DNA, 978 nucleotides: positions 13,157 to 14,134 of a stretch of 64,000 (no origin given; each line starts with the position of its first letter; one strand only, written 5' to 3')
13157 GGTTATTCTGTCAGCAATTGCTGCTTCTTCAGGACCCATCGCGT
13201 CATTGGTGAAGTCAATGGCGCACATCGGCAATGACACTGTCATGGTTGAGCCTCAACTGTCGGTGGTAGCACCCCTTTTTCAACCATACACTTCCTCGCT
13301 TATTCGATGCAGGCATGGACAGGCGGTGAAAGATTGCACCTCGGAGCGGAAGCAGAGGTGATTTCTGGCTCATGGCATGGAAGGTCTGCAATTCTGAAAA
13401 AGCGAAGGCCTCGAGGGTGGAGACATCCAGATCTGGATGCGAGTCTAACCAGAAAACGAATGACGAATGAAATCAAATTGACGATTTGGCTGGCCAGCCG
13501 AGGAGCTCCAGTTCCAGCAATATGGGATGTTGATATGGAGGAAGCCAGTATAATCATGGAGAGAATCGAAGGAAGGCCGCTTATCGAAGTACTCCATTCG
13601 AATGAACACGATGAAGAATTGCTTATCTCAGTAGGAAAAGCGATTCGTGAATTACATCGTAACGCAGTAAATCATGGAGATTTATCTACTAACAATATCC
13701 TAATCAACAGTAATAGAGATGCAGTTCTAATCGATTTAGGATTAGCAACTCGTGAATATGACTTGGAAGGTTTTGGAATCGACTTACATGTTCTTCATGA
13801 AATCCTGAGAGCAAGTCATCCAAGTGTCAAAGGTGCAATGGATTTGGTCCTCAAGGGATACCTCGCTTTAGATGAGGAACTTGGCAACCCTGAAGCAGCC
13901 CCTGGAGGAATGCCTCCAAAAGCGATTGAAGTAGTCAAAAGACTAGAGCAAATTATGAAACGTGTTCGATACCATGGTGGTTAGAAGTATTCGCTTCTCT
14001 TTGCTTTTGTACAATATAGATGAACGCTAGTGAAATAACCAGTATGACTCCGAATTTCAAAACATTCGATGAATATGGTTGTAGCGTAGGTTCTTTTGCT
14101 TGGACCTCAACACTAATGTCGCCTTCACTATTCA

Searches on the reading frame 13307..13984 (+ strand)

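Call 3: search_protein_families(library=pfam, proteins=[window:13307-13984:+], max_evalue=0.01)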
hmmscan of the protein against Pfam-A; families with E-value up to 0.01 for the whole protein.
window:13307-13984:+ (225 aa): 8 families
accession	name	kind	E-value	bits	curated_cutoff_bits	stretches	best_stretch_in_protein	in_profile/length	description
PF01636.29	APH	-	3e-10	40.7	23.2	1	21-118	17-109/239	Phosphotransferase enzyme family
PF01163.29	RIO1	-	8.5e-10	39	22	1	47-147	50-151/187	RIO domain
PF06293.20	Kdo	-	5.9e-09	36.1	21.3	1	45-145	51-167/207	Lipopolysaccharide kinase (Kdo/WaaP) family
PF00069.31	Pkinase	-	3.5e-08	33.6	31.7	1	77-149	70-147/263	Protein kinase domain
PF03109.22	ABC1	-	2.4e-05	24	22.9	1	69-149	132-216/244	ABC1 atypical kinase-like domain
PF07714.23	PK_Tyr_Ser-Thr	-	2.7e-05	24.1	23.1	1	78-150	74-152/258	Protein tyrosine and serine/threonine kinase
PF17667.7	Pkinase_fungal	-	2.8e-05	23.5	24.1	1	83-150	266-342/387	Fungal protein kinase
PF02958.26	EcKL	-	0.0064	16.3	22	0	115-144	211-245/294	Ecdysteroid kinase-like family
